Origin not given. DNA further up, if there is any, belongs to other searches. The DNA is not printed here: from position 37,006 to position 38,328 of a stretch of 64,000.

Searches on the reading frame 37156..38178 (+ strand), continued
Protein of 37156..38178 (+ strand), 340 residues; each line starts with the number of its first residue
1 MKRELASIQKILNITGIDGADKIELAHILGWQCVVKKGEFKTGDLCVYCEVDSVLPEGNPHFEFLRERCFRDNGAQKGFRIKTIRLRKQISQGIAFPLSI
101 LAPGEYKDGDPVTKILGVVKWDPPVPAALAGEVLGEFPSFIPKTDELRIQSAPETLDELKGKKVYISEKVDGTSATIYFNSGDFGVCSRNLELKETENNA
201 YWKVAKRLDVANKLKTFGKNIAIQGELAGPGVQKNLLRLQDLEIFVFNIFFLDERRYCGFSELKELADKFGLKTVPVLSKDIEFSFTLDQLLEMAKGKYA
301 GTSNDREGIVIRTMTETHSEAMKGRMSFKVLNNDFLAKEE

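Call 18: find_related_loci(query=A2, collection=genome_contigs, flank=6000)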
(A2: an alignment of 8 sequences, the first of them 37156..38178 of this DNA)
Query A2 (340 aa) in genome_contigs; peptide patterns used: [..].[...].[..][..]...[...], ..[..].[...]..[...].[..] (x = any residue, [..] = any of these).
433 stretches matched a pattern; 269 encode a relative of the query (tblastn E <= 1e-3); the best 80 are kept; 80 distinct loci.
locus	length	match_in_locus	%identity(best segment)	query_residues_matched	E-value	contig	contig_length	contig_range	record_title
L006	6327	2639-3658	53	1-336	3e-112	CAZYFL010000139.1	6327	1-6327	MAG TPA_asm: uncultured Elusimicrobiaceae bacterium isolate binchicken_co248_98 genome assembly, contig: NODE_20586_leng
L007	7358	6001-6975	53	3-336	2e-110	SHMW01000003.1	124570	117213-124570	MAG: Promethearchaeota archaeon isolate BC3 1189800003, whole genome shotgun sequence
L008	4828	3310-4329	53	1-336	6e-110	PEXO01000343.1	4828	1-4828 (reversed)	MAG: Elusimicrobia bacterium CG08_land_8_20_14_0_20_59_10 CG08_land_8_20_14_0.20_scaffold_16171_c, whole genome shotgun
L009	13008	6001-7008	50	1-340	2e-104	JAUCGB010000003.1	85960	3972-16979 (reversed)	Anaerolineales bacterium HSG24 NODE_4_length_85960, whole genome shotgun sequence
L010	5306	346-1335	52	3-338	5e-104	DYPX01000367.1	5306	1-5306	MAG TPA_asm: Caldilinea aerophila isolate SulCav_GS10_10_2_45_229 SulCav_GS10_10_31107_length_5306_cov_136_429823, whole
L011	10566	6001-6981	51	3-340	2e-103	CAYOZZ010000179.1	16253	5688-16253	MAG TPA_asm: uncultured Bacteroidales bacterium isolate binchicken_co219_44 genome assembly, contig: k141_671534, whole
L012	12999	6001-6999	52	3-340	6e-103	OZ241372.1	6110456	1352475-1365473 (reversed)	MAG: Anaerolineae bacterium isolate 91413526-a19b-453a-ba52-6be33c551559 genome assembly, chromosome: 1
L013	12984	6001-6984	51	3-340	1e-102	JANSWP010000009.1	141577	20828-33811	MAG: Bacteroidetes bacterium isolate bin.2 k141_595878_length_141577_cov_26.0001, whole genome shotgun sequence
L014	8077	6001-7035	52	2-340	1e-102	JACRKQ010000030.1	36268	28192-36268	MAG: Candidatus Saganbacteria bacterium isolate NC_groundwater_1859_Pr3_B-0.1um_46_99 SR-2_scaffold_141_934231, whole ge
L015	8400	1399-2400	49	3-340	2e-102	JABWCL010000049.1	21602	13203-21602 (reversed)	MAG: Ignavibacteriaceae bacterium isolate MAG_55 scaffold_2471, whole genome shotgun sequence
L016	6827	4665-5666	50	3-340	6e-102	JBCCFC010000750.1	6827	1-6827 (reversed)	MAG: Chloroflexota bacterium isolate P01_B01_bin.121 k141_3811863_length_6827_cov_11.0000, whole genome shotgun sequence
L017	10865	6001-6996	51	3-340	5e-102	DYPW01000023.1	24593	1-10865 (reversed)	MAG TPA_asm: Caldilinea aerophila isolate SulCav_GS10_10_44_43 SulCav_GS10_10_2138_length_24593_cov_20_518217, whole gen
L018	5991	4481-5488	50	1-338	5e-102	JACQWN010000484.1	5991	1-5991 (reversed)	MAG: Bacteroidia bacterium isolate NC_groundwater_1490_Pr4_B-0.1um_35_3 SR1-18-B1_scaffold_376324, whole genome shotgun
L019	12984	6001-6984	51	3-340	2e-101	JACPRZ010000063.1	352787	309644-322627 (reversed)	MAG: Bacteroidetes bacterium isolate NC_groundwater_692_Ag_S-0.2um_43_10 S36_SO-2_scaffold_495073, whole genome shotgun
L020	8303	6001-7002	51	3-340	3e-101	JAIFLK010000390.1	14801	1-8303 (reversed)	MAG: Chloroflexota bacterium isolate bin_187 scaffold_4722, whole genome shotgun sequence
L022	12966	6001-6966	51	3-338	2e-101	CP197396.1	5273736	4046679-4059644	Chitinophagaceae bacterium MMS25-I14 chromosome, complete genome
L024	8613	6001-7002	49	3-338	1e-100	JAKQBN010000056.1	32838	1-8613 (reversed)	MAG: bacterium isolate USCA_metabat.126 k141_1049356, whole genome shotgun sequence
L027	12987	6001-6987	50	3-338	4e-100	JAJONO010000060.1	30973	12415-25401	MAG: Bacteroidetes bacterium isolate C_No_T20_B_bin.59 scaffold_920, whole genome shotgun sequence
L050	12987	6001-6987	48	1-340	8e-96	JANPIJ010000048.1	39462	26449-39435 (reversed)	MAG: Ferruginibacter sp. isolate VAR_61_metabat_90 VAR_61_k141_3541325, whole genome shotgun sequence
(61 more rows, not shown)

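Call 34: list_cluster_members(proteins=[P0001, P0121, P0122])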
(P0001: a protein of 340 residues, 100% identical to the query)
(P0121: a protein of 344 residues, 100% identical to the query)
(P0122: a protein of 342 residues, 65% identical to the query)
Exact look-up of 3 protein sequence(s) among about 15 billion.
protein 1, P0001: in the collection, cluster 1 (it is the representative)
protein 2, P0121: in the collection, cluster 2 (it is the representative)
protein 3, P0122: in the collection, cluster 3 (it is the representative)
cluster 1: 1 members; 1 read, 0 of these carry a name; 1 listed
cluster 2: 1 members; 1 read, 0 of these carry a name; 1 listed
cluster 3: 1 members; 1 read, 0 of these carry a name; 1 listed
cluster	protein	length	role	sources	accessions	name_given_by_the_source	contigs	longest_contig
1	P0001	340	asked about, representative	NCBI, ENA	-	-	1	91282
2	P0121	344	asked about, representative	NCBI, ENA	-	-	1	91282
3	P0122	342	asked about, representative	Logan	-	-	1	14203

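Call 42: find_encoding_contigs(protein=P0002, flank=5000, max_places=2)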
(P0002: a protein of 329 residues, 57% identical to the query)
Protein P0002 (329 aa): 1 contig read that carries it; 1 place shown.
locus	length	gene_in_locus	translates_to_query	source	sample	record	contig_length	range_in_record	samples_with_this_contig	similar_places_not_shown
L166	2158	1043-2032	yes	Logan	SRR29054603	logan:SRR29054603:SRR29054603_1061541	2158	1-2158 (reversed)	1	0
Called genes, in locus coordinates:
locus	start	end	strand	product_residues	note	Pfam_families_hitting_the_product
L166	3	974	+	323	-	?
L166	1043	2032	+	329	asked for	PF21189:PHA02142, PF09414:RNA_ligase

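Call 43: find_encoding_contigs(protein=P0003, flank=5000, max_places=2)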
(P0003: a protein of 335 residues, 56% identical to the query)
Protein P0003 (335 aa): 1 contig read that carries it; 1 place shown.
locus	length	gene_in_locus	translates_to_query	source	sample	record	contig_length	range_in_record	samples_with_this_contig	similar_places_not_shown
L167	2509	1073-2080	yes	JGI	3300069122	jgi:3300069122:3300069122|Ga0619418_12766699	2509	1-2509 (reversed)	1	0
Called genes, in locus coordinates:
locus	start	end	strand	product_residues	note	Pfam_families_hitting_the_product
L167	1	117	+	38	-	?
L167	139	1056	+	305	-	PF04055:Radical_SAM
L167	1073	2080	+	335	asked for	PF21189:PHA02142, PF09414:RNA_ligase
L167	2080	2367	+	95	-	-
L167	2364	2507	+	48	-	?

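Call 44: find_encoding_contigs(protein=P0004, flank=5000, max_places=2)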
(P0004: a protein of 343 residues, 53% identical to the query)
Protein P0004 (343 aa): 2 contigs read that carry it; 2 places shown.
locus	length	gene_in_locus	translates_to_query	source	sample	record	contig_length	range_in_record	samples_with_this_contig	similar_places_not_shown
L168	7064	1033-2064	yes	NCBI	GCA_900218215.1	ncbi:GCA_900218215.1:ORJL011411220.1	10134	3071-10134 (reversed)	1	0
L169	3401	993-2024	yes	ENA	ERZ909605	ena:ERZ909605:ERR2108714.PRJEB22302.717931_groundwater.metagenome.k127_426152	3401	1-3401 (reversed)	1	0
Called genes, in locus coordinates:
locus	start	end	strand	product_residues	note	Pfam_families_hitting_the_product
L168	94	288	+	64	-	-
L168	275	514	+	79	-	-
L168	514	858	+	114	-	-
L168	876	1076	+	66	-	-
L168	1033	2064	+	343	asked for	PF21189:PHA02142, PF01068:DNA_ligase_A_M (faint), PF09414:RNA_ligase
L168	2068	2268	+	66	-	-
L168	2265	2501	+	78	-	-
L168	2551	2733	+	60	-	-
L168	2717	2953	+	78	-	-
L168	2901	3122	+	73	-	-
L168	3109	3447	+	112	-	-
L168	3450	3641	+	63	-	PF25708:Phage_T7_Gp5_9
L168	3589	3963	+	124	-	-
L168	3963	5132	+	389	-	PF09511:RNA_lig_T4_1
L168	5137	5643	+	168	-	-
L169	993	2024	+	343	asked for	PF21189:PHA02142, PF01068:DNA_ligase_A_M (faint), PF09414:RNA_ligase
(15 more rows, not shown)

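Call 45: find_encoding_contigs(protein=P0005, flank=5000, max_places=3)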
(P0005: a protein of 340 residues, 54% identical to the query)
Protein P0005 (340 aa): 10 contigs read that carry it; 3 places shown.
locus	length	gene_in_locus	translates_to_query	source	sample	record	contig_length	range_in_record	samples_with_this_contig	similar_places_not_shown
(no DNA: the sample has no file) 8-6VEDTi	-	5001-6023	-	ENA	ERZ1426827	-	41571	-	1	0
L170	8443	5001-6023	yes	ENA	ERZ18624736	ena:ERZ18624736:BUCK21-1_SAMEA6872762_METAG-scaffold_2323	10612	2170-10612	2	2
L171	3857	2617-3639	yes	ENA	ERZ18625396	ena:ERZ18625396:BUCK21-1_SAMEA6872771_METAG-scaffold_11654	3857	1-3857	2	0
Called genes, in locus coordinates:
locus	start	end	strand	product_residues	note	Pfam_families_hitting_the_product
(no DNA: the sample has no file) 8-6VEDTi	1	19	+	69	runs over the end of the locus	-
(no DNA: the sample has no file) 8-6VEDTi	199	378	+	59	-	-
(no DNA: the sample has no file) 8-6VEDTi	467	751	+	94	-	-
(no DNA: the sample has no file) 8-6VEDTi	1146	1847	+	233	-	PF07460:NUMOD3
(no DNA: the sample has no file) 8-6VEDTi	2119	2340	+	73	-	-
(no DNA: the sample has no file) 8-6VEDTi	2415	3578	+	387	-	PF01170:UPF0020 (faint), PF01555:N6_N4_Mtase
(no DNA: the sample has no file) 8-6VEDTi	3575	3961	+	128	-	-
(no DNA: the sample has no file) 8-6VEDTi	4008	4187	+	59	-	-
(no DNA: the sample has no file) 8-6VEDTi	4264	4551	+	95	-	-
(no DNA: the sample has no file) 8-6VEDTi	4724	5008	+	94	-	-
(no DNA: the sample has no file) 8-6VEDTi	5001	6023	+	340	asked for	PF21189:PHA02142, PF09414:RNA_ligase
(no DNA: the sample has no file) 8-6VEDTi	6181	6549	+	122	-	-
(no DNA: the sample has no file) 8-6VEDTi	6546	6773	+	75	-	-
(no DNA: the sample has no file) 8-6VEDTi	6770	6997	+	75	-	-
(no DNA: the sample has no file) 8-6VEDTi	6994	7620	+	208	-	-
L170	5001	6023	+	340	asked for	PF21189:PHA02142, PF09414:RNA_ligase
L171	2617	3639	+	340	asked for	PF21189:PHA02142, PF09414:RNA_ligase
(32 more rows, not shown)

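Call 46: search_protein_families(library=pfam, proteins=[L167:139-1056:+, L166:3-974:+, L167:2080-2367:+], max_evalue=0.01)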
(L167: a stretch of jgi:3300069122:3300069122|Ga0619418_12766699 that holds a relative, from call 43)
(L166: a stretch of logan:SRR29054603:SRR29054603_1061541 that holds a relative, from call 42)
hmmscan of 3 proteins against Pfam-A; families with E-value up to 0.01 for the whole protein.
L167:139-1056:+ (305 aa): 1 family
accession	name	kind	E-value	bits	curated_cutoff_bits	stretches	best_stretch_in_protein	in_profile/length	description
PF04055.27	Radical_SAM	-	2.6e-09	37.9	29.5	1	27-131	5-108/166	Radical SAM superfamily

L166:3-974:+ (323 aa): 0 families

L167:2080-2367:+ (95 aa): 0 families

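Call 49: search_protein_families(library=phrogs, proteins=[window:37156-38178:+, L167:139-1056:+, L166:3-974:+], max_evalue=0.001)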
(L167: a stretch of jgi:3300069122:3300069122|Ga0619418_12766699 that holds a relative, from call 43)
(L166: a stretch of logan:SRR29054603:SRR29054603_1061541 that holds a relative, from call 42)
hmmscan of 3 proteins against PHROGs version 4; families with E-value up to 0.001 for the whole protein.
window:37156-38178:+ (340 aa): 3 families
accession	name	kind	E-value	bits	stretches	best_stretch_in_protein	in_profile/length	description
phrog_968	-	DNA, RNA and nucleotide metabolism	1.3e-82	278.9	1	1-340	6-393/398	RNA ligase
phrog_548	-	DNA, RNA and nucleotide metabolism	4.2e-21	76.5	1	158-338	27-236/341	RNA ligase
phrog_24030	-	DNA, RNA and nucleotide metabolism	1.3e-06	29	1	153-333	155-320/342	RNA ligase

L167:139-1056:+ (305 aa): 1 family
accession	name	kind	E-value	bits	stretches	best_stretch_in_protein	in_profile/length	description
phrog_2076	-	moron, auxiliary metabolic gene and host takeover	1.1e-05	26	1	29-112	41-125/247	QueE-like radical SAM domain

L166:3-974:+ (323 aa): 0 families

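Call 50: search_dna_similar(query=window:37156-38178:+, collection=phages, mode=protein, max_rows=25)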
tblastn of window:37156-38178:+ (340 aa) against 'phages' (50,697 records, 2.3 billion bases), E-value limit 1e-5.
Records with a match: 353; places in all: 353; records where one place covers at least 80% of the query: 336.
Best place of each record, by identity: <60% 353.
By first word of the organism name: Pseudomonas 219; Aeromonas 44; Erwinia 10; uncultured 7; Sinorhizobium 7; Burkholderia 5; Ralstonia 5; Brevundimonas 5; Xanthomonas 4; Salmonella 4; and 22 more.
By host as written in the record: Pseudomonas aeruginosa 75; - 28; Pseudomonas aeruginosa PAO1 26; Pseudomonas aeruginosa PAK 14; Aeromonas salmonicida 13; Aeromonas hydrophila BIOTECH 10089 11; Pseudomonas sp. 9; Pseudomonas syringae pv. porri LMG 28495 8; and 101 more.
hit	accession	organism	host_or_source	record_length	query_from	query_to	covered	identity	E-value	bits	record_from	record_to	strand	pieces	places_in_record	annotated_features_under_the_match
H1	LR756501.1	uncultured phage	metagenomic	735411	3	338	99%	48.6%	3e-99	327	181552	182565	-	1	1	record has no annotation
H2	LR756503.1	uncultured phage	metagenomic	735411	3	338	99%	48.6%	3e-99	327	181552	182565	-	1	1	record has no annotation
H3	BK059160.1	Altiarchaeum virus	-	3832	1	338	99%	45.5%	2e-92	304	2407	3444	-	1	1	RNA ligase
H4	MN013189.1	Microcystis phage Mic1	Cyanobacteria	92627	1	340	100%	42.8%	2e-79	269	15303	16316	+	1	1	RNA ligase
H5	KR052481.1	Sinorhizobium phage phiM19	Sinorhizobium meliloti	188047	1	340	100%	39.9%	6e-69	239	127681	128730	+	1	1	2'-5' RNA ligase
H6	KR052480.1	Sinorhizobium phage phiM7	Sinorhizobium meliloti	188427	1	340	100%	39.9%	6e-69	239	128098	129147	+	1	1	RNA ligase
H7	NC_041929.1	Sinorhizobium phage phiM7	Sinorhizobium meliloti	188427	1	340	100%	39.9%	6e-69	239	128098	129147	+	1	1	RNA ligase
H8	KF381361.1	Sinorhizobium phage phiM12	Sinorhizobium meliloti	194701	1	340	100%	39.9%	6e-69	239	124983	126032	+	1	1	putative RNA ligase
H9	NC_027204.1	Sinorhizobium phage phiM12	Sinorhizobium meliloti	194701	1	340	100%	39.9%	6e-69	239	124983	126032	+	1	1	RNA ligase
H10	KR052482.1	Sinorhizobium phage phiN3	Sinorhizobium meliloti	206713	1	340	100%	39.9%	6e-69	239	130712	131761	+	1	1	RNA ligase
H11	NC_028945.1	Sinorhizobium phage phiN3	Sinorhizobium meliloti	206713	1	340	100%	39.9%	6e-69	239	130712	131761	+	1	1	RNA ligase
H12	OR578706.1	Microcoleus phage My-WqHQDG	river water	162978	3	340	99%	38.7%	9e-67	233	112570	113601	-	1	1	RNA ligase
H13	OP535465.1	Synechococcus phage S-CREM1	Synechococcus sp. CB0101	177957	3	340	99%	38.4%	2e-63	223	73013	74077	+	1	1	RNA ligase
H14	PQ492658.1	Limnohabitans phage DC31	Limnohabitans sp. DCL3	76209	2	340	100%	37.9%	1e-60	215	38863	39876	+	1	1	hypothetical protein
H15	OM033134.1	Aeromonas phage phiA009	Aeromonas sp.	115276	3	338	99%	37.9%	1e-56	203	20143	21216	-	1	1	hypothetical protein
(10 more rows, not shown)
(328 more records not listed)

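Call 52: search_protein_families(library=padloc, proteins=[window:37156-38178:+], max_evalue=0.001)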
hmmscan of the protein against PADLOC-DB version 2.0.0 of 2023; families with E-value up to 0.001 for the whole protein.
window:37156-38178:+ (340 aa): 0 families

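Call 55: find_related_loci(query=A2, collection=viral_contigs, flank=6000)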
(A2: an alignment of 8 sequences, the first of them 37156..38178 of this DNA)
Query A2 (340 aa) in viral_contigs; peptide patterns used: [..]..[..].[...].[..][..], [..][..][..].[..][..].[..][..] (x = any residue, [..] = any of these).
600 stretches matched a pattern (row limit reached: there are more); 535 encode a relative of the query (tblastn E <= 1e-3); the best 80 are kept; 80 distinct loci.
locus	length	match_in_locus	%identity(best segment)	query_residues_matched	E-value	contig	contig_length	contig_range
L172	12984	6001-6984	52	3-340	2e-117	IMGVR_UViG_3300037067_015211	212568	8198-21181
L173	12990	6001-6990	51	5-340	4e-109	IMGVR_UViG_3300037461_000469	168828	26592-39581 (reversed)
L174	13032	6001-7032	50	5-340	6e-109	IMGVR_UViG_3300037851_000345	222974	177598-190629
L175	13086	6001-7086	50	3-340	6e-108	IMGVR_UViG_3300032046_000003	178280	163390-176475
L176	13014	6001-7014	50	1-336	5e-108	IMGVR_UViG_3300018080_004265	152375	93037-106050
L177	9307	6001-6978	52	6-340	2e-104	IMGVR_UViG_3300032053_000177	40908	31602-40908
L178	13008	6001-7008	51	5-340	1e-103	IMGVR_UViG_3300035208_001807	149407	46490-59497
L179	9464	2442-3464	49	1-340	2e-101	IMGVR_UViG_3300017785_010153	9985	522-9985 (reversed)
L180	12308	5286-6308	49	1-340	2e-101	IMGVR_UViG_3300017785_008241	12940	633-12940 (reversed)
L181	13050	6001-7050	47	1-338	3e-100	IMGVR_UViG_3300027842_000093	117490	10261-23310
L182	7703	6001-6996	49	1-340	1e-98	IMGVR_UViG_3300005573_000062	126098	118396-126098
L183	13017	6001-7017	50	1-340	7e-98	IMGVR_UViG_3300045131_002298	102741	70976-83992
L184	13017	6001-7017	48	1-340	4e-98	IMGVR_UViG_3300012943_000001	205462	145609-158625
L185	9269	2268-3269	49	3-338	3e-97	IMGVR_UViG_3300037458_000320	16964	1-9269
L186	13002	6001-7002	48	3-338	7e-97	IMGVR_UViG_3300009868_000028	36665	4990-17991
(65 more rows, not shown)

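Call 65: search_protein_families(library=pfam, proteins=[L050:10393-11922:+, L022:4401-5918:+, L027:9189-10256:-, L022:9355-10536:+, L024:5610-5969:+, L024:5381-5704:+], max_evalue=0.0001)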
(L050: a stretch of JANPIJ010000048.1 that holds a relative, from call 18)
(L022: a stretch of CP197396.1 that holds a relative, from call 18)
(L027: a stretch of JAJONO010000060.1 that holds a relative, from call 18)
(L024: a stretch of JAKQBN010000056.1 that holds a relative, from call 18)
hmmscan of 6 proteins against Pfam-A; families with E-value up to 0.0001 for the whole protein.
L050:10393-11922:+ (509 aa): 1 family
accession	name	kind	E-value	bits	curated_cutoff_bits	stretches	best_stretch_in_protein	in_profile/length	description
PF01139.22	RtcB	-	1.3e-79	268.9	27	1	128-489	5-423/426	tRNA-splicing ligase RtcB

L022:4401-5918:+ (505 aa): 2 families
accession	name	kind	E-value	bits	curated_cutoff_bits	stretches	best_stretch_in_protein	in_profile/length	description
PF05731.17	TROVE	-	6.6e-28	98.5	23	2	194-288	272-354/442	TROVE domain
PF25045.1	vWA_Ro60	-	5.8e-07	30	27.7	1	322-485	1-160/165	Ro60 vWA domain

L027:9189-10256:- (355 aa): 2 families
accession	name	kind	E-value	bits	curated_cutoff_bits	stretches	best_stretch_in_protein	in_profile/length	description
PF13280.12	WYL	-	4.1e-12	46.4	21.8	1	172-239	2-69/70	WYL domain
PF25583.1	WCX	-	4.7e-12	46.5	23.9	1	271-346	2-74/76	WCX domain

L022:9355-10536:+ (393 aa): 2 families
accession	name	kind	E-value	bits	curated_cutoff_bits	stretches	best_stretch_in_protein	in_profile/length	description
PF00004.35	AAA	-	1.2e-08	35.9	21.2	1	216-334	1-128/131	ATPase family associated with various cellular activities (AAA)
PF13401.12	AAA_22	-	8.2e-05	23.4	27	0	212-246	4-41/130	AAA domain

L024:5610-5969:+ (119 aa): 0 families

L024:5381-5704:+ (107 aa): 1 family
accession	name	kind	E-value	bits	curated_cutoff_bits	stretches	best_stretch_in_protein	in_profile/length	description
PF02604.26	PhdYeFM_antitox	-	6.5e-06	26.3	29.8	1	25-91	2-68/74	Antitoxin Phd_YefM, type II toxin-antitoxin system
